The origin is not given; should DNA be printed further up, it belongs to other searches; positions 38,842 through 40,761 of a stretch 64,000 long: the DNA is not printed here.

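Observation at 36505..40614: Tandem paralogues with an unusual alpha/beta-hydrolase / class III cyclase / LuxR-HTH architecture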

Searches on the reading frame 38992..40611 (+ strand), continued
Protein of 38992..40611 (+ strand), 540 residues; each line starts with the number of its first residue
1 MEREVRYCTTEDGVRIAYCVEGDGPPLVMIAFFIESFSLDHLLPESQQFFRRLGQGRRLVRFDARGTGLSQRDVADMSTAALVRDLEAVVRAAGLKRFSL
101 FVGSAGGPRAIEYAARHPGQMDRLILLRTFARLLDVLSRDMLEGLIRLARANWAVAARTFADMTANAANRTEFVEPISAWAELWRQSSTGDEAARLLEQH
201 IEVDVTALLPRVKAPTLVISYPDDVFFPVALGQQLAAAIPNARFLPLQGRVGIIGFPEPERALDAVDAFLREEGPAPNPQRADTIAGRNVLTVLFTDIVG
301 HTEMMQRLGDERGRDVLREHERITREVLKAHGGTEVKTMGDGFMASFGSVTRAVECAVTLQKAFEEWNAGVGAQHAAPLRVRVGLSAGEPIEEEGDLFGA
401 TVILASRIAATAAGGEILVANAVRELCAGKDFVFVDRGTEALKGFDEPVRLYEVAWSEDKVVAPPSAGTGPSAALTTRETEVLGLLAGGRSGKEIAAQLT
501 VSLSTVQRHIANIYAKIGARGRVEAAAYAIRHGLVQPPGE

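Call 8: find_homologous_proteins(query=window:38992-40611:+, max_evalue=1e-10)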
Query window:38992-40611:+ (540 aa): 4801 proteins with E <= 1e-10 among 8000 candidates; the best 120 are listed.
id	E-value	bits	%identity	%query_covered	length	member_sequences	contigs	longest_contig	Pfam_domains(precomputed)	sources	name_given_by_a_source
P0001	0.0e+0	1184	100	100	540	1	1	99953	PF00196.26,PF00561.27,PF00211.26,PF12146.16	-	-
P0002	2.4e-286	968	84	99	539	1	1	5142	PF00196.26,PF00561.27,PF00211.26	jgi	jgi:class 3 adenylate cyclase/DNA-binding CsgD family transcriptional regulator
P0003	4.1e-184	631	65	85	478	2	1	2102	PF00561.27,PF00211.26,PF12146.16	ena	-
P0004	1.1e-180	620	65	85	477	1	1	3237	PF00561.27,PF00211.26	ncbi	-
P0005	6.3e-177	607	62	87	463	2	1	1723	PF00561.27,PF00211.26,PF12146.16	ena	-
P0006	1.5e-174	600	57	99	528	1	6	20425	PF00196.26,PF00561.27,PF00211.26,PF12146.16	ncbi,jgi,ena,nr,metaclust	ncbi:MAG: alpha/beta fold hydrolase [Chloroflexi bacterium]|nr:MAG: alpha/beta fold hydrolase [Chlor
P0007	3.3e-169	582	64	85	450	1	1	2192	PF00561.27,PF00211.26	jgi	jgi:class 3 adenylate cyclase/pimeloyl-ACP methyl ester carboxylesterase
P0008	6.2e-168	578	64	84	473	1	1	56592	PF00561.27,PF00211.26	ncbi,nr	ncbi:MAG: adenylate/guanylate cyclase domain-containing protein [Chloroflexi bacterium]|nr:adenylate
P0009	6.9e-166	571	61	84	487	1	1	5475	PF00561.27,PF00211.26,PF12146.16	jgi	jgi:class 3 adenylate cyclase/pimeloyl-ACP methyl ester carboxylesterase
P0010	2.4e-164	566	55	99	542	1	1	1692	PF12697.14,PF00196.26,PF00561.27,PF00211.26,PF12146.16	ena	-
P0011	2.3e-163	563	61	85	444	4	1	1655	PF12697.14,PF00561.27,PF00211.26,PF12146.16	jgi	-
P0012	2.5e-162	559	58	84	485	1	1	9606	PF00561.27,PF00211.26,PF12146.16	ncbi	-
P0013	6.6e-162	558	59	85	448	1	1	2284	PF00561.27,PF00211.26,PF12146.16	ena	-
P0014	3.2e-161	556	38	86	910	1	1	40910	PF00561.27,PF00211.26,PF12146.16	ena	-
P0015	2.5e-160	553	59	85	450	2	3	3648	PF12697.14,PF00561.27,PF00211.26,PF12146.16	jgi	jgi:class 3 adenylate cyclase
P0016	2.7e-160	552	60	85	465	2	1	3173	PF00561.27,PF00211.26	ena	-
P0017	4.5e-160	552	59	85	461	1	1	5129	PF00561.27,PF00211.26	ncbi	-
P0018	2.2e-159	549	58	85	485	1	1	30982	PF00561.27,PF00211.26,PF12146.16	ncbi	-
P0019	1.4e-157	544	58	84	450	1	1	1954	PF00561.27,PF00211.26,PF12146.16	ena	-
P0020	2.7e-157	543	58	84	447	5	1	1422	PF00561.27,PF00211.26,PF12146.16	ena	-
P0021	2.0e-156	540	58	84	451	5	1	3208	PF12697.14,PF00561.27,PF00211.26,PF12146.16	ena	-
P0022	1.1e-155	537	59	84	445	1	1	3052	PF00211.26,PF12146.16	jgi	jgi:class 3 adenylate cyclase/pimeloyl-ACP methyl ester carboxylesterase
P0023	1.2e-155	537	58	84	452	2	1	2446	PF00561.27,PF00211.26,PF12146.16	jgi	-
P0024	1.1e-154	534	58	84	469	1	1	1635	PF12697.14,PF00561.27,PF00211.26,PF12146.16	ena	-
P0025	4.7e-154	532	57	85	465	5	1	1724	PF00561.27,PF00211.26,PF12146.16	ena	-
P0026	6.3e-154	531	58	85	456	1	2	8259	PF00561.27,PF00211.26,PF12146.16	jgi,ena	-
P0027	1.0e-153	531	57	85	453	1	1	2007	PF12697.14,PF00561.27,PF00211.26,PF12146.16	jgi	jgi:class 3 adenylate cyclase/pimeloyl-ACP methyl ester carboxylesterase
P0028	4.5e-153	529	56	85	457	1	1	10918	PF00561.27,PF00211.26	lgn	-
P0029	1.9e-152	527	58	84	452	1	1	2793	PF00561.27,PF00211.26,PF12146.16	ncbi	-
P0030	2.7e-150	520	57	85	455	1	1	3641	PF00561.27,PF00211.26,PF12146.16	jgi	jgi:class 3 adenylate cyclase/pimeloyl-ACP methyl ester carboxylesterase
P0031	2.8e-150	519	57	85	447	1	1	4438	PF00561.27,PF00211.26,PF12146.16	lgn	-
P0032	5.0e-150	519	58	84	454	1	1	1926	PF00211.26,PF12146.16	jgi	jgi:class 3 adenylate cyclase/pimeloyl-ACP methyl ester carboxylesterase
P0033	6.4e-150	518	57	84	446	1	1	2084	PF12697.14,PF00561.27,PF00211.26,PF12146.16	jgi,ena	-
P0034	1.8e-149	517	57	84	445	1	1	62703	PF00561.27,PF00211.26,PF12146.16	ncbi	ncbi:MAG: adenylate/guanylate cyclase domain-containing protein [Dehalococcoidia bacterium]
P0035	9.1e-149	514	55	85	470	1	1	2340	PF00561.27,PF00211.26,PF12146.16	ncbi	-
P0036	1.1e-147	511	55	85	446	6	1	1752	PF12697.14,PF00561.27,PF00211.26,PF12146.16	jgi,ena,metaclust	metaclust:\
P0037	1.5e-147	510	56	85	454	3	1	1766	PF00561.27,PF00211.26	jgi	-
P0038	2.5e-147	510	56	84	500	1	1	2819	PF12697.14,PF00561.27,PF00211.26,PF12146.16,PF08386.17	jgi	jgi:class 3 adenylate cyclase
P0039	8.2e-147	508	57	84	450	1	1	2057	PF00561.27,PF00211.26,PF12146.16,PF08386.17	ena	-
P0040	8.4e-147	508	57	84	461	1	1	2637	PF00211.26,PF12146.16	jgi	jgi:class 3 adenylate cyclase/pimeloyl-ACP methyl ester carboxylesterase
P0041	9.0e-147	508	56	84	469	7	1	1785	PF00561.27,PF00211.26,PF12146.16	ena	-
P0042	2.2e-146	507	56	85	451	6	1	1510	PF00561.27,PF00211.26,PF12146.16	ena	-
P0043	2.5e-146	506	55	84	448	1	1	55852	PF12697.14,PF00561.27,PF00211.26,PF12146.16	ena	-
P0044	7.5e-146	505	54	85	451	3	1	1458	PF00561.27,PF00211.26,PF12146.16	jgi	jgi:class 3 adenylate cyclase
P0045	9.8e-146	504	54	85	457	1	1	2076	PF12697.14,PF00561.27,PF00211.26,PF12146.16,PF08386.17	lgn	-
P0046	1.4e-145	504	57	85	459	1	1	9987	PF00561.27,PF00211.26,PF12146.16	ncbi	-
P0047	2.2e-145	503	55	84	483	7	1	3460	PF00561.27,PF00211.26,PF12146.16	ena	-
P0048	2.8e-145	503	56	85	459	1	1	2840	PF00561.27,PF00211.26,PF12146.16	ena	-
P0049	4.1e-145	502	56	85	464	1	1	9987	PF00561.27,PF00211.26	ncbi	-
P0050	7.9e-145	501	55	84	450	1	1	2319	PF00561.27,PF00211.26,PF12146.16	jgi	jgi:class 3 adenylate cyclase/pimeloyl-ACP methyl ester carboxylesterase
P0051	2.8e-144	500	55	84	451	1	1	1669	PF00561.27,PF00211.26,PF12146.16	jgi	jgi:class 3 adenylate cyclase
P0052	3.5e-144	499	53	85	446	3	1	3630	PF12697.14,PF00561.27,PF00211.26,PF12146.16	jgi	jgi:class 3 adenylate cyclase/pimeloyl-ACP methyl ester carboxylesterase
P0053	5.8e-144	499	54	85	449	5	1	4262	PF12697.14,PF00561.27,PF00211.26,PF12146.16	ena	-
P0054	6.4e-144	498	56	84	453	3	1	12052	PF12697.14,PF00561.27,PF00211.26,PF12146.16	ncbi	ncbi:MAG TPA: adenylate/guanylate cyclase domain-containing protein, partial [Dehalococcoidia bacter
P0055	8.3e-144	498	55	85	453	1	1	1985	PF00211.26,PF12146.16,PF08386.17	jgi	jgi:class 3 adenylate cyclase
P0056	8.3e-144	498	56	85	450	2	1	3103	PF00561.27,PF00211.26,PF12146.16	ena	-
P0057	1.0e-143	498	57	84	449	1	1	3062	PF12697.14,PF00561.27,PF00211.26,PF12146.16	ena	-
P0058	1.1e-143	498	53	84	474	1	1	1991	PF00561.27,PF00211.26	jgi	jgi:class 3 adenylate cyclase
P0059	1.6e-143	497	55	84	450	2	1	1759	PF00561.27,PF00211.26,PF12146.16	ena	-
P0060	2.2e-143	497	55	84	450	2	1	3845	PF00561.27,PF00211.26,PF12146.16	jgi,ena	-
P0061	2.3e-143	497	54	85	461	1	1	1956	PF00211.26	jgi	-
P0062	3.2e-143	496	54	84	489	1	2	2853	PF00561.27,PF00211.26,PF12146.16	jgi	jgi:class 3 adenylate cyclase/alpha-beta hydrolase superfamily lysophospholipase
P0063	3.2e-143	496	55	85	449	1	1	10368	PF00561.27,PF00211.26,PF12146.16,PF08386.17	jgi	jgi:class 3 adenylate cyclase/pimeloyl-ACP methyl ester carboxylesterase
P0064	3.6e-143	496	53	84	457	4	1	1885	PF12697.14,PF00561.27,PF00211.26,PF12146.16,PF08386.17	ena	-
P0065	6.9e-143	495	53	85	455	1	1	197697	PF00561.27,PF00211.26,PF12146.16,PF08386.17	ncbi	-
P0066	8.1e-143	495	56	84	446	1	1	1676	PF00561.27,PF00211.26,PF12146.16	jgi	jgi:class 3 adenylate cyclase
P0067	8.3e-143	495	55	84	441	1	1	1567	PF00561.27,PF00211.26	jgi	-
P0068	1.1e-142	494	56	85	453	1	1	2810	PF00561.27,PF00211.26,PF12146.16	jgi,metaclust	metaclust:\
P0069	2.0e-142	494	56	84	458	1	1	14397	PF00561.27,PF00211.26,PF12146.16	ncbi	-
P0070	2.0e-142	494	53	85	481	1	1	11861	PF00561.27,PF00211.26,PF12146.16,PF08386.17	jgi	jgi:class 3 adenylate cyclase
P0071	2.0e-142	494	54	84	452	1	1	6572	PF00561.27,PF00211.26,PF08386.17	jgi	jgi:class 3 adenylate cyclase/pimeloyl-ACP methyl ester carboxylesterase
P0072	2.1e-142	493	55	85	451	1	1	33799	PF00561.27,PF00211.26,PF12146.16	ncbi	-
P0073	2.3e-142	493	55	85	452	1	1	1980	PF00561.27,PF00211.26,PF12146.16,PF08386.17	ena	-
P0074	6.5e-142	492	55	84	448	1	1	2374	PF12697.14,PF00561.27,PF00211.26,PF12146.16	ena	-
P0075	6.7e-142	492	55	84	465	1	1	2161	PF00561.27,PF00211.26,PF12146.16,PF08386.17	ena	-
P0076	8.1e-142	492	55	84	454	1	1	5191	PF00561.27,PF00211.26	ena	-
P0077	1.0e-141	491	56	84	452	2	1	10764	PF00561.27,PF00211.26,PF12146.16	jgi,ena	jgi:class 3 adenylate cyclase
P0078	1.3e-141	491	56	84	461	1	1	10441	PF00211.26,PF12146.16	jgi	jgi:class 3 adenylate cyclase/pimeloyl-ACP methyl ester carboxylesterase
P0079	1.3e-141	491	54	85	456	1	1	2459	PF12697.14,PF00561.27,PF00211.26,PF12146.16,PF08386.17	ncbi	-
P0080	1.4e-141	491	56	85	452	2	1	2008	PF00211.26,PF08386.17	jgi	-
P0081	1.6e-141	491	56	85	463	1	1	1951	PF00561.27,PF00211.26,PF12146.16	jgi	-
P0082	1.8e-141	490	54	85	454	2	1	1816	PF00561.27,PF00211.26,PF12146.16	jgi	jgi:class 3 adenylate cyclase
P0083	1.9e-141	490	51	84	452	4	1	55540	PF12697.14,PF00561.27,PF00211.26,PF12146.16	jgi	jgi:class 3 adenylate cyclase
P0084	2.1e-141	490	57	85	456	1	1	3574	PF00561.27,PF00211.26,PF12146.16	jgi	jgi:Adenylate cyclase, family 3 (some proteins contain HAMP domain)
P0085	4.6e-141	489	54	85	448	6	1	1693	PF00561.27,PF00211.26,PF12146.16,PF08386.17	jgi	jgi:class 3 adenylate cyclase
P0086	6.0e-141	489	55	84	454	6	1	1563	PF00561.27,PF00211.26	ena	-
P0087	1.1e-140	488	53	85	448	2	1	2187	PF00211.26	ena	-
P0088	1.2e-140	488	52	85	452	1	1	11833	PF00561.27,PF00211.26,PF12146.16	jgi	jgi:class 3 adenylate cyclase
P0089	1.3e-140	488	55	84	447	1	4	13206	PF00211.26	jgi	jgi:pimeloyl-ACP methyl ester carboxylesterase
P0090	1.3e-140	488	55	85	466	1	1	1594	PF12697.14,PF00561.27,PF00211.26,PF12146.16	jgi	jgi:class 3 adenylate cyclase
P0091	1.6e-140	487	52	85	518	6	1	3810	PF00561.27,PF00211.26,PF12146.16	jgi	-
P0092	2.0e-140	487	56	84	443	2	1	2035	PF12697.14,PF00561.27,PF00211.26,PF12146.16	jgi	jgi:class 3 adenylate cyclase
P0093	2.1e-140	487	54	84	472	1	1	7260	PF12697.14,PF00561.27,PF00211.26,PF12146.16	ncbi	-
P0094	2.2e-140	487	54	85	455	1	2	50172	PF00561.27,PF00211.26,PF12146.16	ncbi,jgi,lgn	jgi:class 3 adenylate cyclase/pimeloyl-ACP methyl ester carboxylesterase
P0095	2.6e-140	487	54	84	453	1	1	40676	PF12697.14,PF00561.27,PF00211.26,PF12146.16,PF08386.17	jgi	jgi:class 3 adenylate cyclase/pimeloyl-ACP methyl ester carboxylesterase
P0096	3.3e-140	486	54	84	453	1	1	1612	PF00561.27,PF00211.26,PF08386.17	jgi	jgi:class 3 adenylate cyclase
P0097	3.9e-140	486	54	87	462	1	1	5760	PF00211.26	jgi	jgi:class 3 adenylate cyclase/pimeloyl-ACP methyl ester carboxylesterase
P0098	5.2e-140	486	55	85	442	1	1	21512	PF00561.27,PF00211.26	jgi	jgi:class 3 adenylate cyclase/pimeloyl-ACP methyl ester carboxylesterase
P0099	5.8e-140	485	55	85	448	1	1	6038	PF00561.27,PF00211.26,PF12146.16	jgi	-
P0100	6.8e-140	485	53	85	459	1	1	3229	PF00561.27,PF00211.26,PF12146.16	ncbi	-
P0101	7.0e-140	485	55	84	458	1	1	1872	PF00561.27,PF00211.26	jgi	jgi:class 3 adenylate cyclase/pimeloyl-ACP methyl ester carboxylesterase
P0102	7.4e-140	485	39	54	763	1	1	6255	PF12697.14,PF00561.27,PF00211.26,PF12146.16,PF08386.17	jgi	jgi:pimeloyl-ACP methyl ester carboxylesterase/class 3 adenylate cyclase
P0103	1.3e-139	484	54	84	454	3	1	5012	PF12697.14,PF00561.27,PF00211.26,PF12146.16,PF08386.17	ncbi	ncbi:MAG TPA: adenylate/guanylate cyclase domain-containing protein [Dehalococcoidia bacterium]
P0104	1.8e-139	484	55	84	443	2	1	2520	PF00561.27,PF00211.26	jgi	jgi:class 3 adenylate cyclase/pimeloyl-ACP methyl ester carboxylesterase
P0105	2.0e-139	484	53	85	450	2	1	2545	PF00561.27,PF00211.26,PF08386.17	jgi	jgi:class 3 adenylate cyclase/pimeloyl-ACP methyl ester carboxylesterase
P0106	2.4e-139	483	55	85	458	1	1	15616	PF12697.14,PF00211.26,PF12146.16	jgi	jgi:class 3 adenylate cyclase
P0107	2.8e-139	483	53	85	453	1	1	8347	PF12697.14,PF00561.27,PF00211.26,PF12146.16,PF08386.17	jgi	jgi:class 3 adenylate cyclase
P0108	4.8e-139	482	54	84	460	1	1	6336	PF00561.27,PF00211.26,PF12146.16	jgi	jgi:class 3 adenylate cyclase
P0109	5.3e-139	482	53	84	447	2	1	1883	PF00561.27,PF00211.26,PF12146.16,PF08386.17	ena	-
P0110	5.9e-139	482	55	84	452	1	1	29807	PF12697.14,PF00561.27,PF00211.26,PF12146.16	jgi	jgi:class 3 adenylate cyclase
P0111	7.5e-139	482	54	85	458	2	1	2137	PF00561.27,PF00211.26,PF12146.16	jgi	jgi:class 3 adenylate cyclase/pimeloyl-ACP methyl ester carboxylesterase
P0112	7.9e-139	482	54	85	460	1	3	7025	PF00561.27,PF00211.26,PF12146.16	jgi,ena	jgi:class 3 adenylate cyclase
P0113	9.0e-139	481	54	84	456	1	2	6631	PF00561.27,PF00211.26,PF12146.16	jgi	jgi:class 3 adenylate cyclase/pimeloyl-ACP methyl ester carboxylesterase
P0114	9.5e-139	481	52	85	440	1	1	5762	PF00561.27,PF00211.26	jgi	jgi:class 3 adenylate cyclase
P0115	9.5e-139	481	53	85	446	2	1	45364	PF00561.27,PF00211.26,PF12146.16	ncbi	-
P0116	9.9e-139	481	54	85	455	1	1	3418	PF12697.14,PF00561.27,PF00211.26,PF08386.17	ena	-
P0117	1.2e-138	481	54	85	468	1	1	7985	PF00561.27,PF00211.26,PF12146.16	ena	-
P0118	1.4e-138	481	56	85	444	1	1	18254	PF00211.26,PF12146.16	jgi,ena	-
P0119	1.5e-138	481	55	85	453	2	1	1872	PF00561.27,PF00211.26,PF12146.16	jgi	jgi:class 3 adenylate cyclase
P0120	1.7e-138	481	52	85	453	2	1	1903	PF12697.14,PF00561.27,PF00211.26,PF12146.16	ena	-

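Call 10: find_encoding_contigs(protein=P0006, flank=8000, max_places=4)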
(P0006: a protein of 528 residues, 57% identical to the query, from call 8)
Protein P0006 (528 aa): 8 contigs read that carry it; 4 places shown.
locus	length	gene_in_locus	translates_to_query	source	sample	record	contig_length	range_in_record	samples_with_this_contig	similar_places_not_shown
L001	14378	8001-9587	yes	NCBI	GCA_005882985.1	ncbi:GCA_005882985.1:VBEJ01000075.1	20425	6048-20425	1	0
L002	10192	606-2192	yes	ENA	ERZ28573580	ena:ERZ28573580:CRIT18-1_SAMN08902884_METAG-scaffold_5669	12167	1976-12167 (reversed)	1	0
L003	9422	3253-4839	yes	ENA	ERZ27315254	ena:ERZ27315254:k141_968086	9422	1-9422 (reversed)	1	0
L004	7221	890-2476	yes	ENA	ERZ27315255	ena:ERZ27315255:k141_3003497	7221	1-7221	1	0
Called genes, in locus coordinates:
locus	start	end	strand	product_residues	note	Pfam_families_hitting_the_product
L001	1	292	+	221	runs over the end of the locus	PF18884:TSP3_bac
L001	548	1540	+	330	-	PF00561:Abhydrolase_1 (faint), PF00211:Guanylate_cyc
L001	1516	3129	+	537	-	PF12146:Hydrolase_4, PF00561:Abhydrolase_1, PF00211:Guanylate_cyc, PF00196:GerE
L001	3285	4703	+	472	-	PF00561:Abhydrolase_1 (weak), PF03096:Ndr (weak), PF00211:Guanylate_cyc, PF00196:GerE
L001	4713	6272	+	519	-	PF00561:Abhydrolase_1, PF00211:Guanylate_cyc (weak), PF00196:GerE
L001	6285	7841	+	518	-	PF00211:Guanylate_cyc, PF00196:GerE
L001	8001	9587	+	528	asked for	PF00561:Abhydrolase_1, PF12146:Hydrolase_4, PF00211:Guanylate_cyc, PF00196:GerE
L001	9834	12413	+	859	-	PF13191:AAA_16, PF13401:AAA_22, PF13424:TPR_12 (faint)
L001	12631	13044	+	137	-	-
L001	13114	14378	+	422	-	PF03098:An_peroxidase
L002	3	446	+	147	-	?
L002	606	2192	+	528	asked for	PF00561:Abhydrolase_1, PF12146:Hydrolase_4, PF00211:Guanylate_cyc, PF00196:GerE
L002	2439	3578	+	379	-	-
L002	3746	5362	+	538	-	PF13176:TPR_7 (faint), PF13424:TPR_12 (faint), PF00196:GerE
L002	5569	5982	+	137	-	-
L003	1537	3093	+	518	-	PF00211:Guanylate_cyc (faint), PF00196:GerE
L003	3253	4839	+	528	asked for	PF00561:Abhydrolase_1, PF12146:Hydrolase_4, PF00211:Guanylate_cyc, PF00196:GerE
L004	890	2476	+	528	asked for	PF00561:Abhydrolase_1, PF12146:Hydrolase_4, PF00211:Guanylate_cyc, PF00196:GerE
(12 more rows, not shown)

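Call 11: find_encoding_contigs(protein=P0002, flank=8000, max_places=3)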
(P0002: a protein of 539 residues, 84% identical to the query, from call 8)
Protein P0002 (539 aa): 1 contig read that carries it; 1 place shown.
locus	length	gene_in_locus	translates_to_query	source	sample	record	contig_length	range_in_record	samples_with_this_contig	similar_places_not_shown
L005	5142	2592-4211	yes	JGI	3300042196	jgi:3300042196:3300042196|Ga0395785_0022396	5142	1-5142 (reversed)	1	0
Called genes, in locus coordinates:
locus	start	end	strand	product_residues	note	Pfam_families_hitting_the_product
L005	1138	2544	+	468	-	PF00561:Abhydrolase_1 (weak), PF12146:Hydrolase_4 (weak), PF00211:Guanylate_cyc, PF00196:GerE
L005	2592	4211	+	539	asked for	PF00561:Abhydrolase_1, PF00211:Guanylate_cyc, PF00196:GerE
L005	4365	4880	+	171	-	PF00080:Sod_Cu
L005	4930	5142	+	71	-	?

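Call 47: predict_structure(alignment_id=A5)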
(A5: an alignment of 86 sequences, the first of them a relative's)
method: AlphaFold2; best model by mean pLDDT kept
length: 540 residues; sequences in the alignment: 86
mean_pLDDT: 89.0   pTM: 0.58
mean pLDDT of the five models: 89.0, 88.9, 88.6, 88.4, 88.2
residues with pLDDT >= 90: 389; 70-90: 99; 50-70: 28; < 50: 24
segments of 3 or more residues with pLDDT < 50: 277-287, 461-471
pLDDT, mean of each block of 10 residues (from residue 1): 87 98 97 95 90 95 98 97 99 98 96 98 97 96 98 97 73 84 97 98 98 97 87 96 88 64 92 60 50 94 91 90 94 86 92 95 92 76 93 79 94 96 89 94 94 81 38 84 95 94 93 89 87 74
secondary structure, 60 per line:
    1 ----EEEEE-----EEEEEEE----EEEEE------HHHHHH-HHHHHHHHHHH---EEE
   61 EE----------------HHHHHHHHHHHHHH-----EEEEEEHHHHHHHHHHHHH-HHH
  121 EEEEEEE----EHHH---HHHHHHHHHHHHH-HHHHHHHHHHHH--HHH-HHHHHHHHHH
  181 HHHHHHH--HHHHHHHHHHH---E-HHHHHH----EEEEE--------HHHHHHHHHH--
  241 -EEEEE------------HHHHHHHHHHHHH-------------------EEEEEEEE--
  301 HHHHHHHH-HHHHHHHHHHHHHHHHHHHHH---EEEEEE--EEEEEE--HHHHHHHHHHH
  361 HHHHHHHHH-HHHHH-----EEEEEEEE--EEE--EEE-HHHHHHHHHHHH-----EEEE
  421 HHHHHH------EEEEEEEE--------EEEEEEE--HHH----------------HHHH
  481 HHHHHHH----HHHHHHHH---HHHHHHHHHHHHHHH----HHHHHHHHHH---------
elements in order: E5-9 E15-21 E26-30 H37-42 H44-54 E58-62 H79-92 E98-103 H104-116 E121-127 H139-151 H153-164 H171-187 H190-200 H206-211 E216-220 H229-238 E242-246 H259-271 E291-298 H301-308 H310-330 E334-339 E342-347 H350-369 H371-375 E381-388 E391-393 E396-398 H400-411 E417-420 H421-426 E433-440 E449-455 H477-487 H492-499 H503-517 H522-531
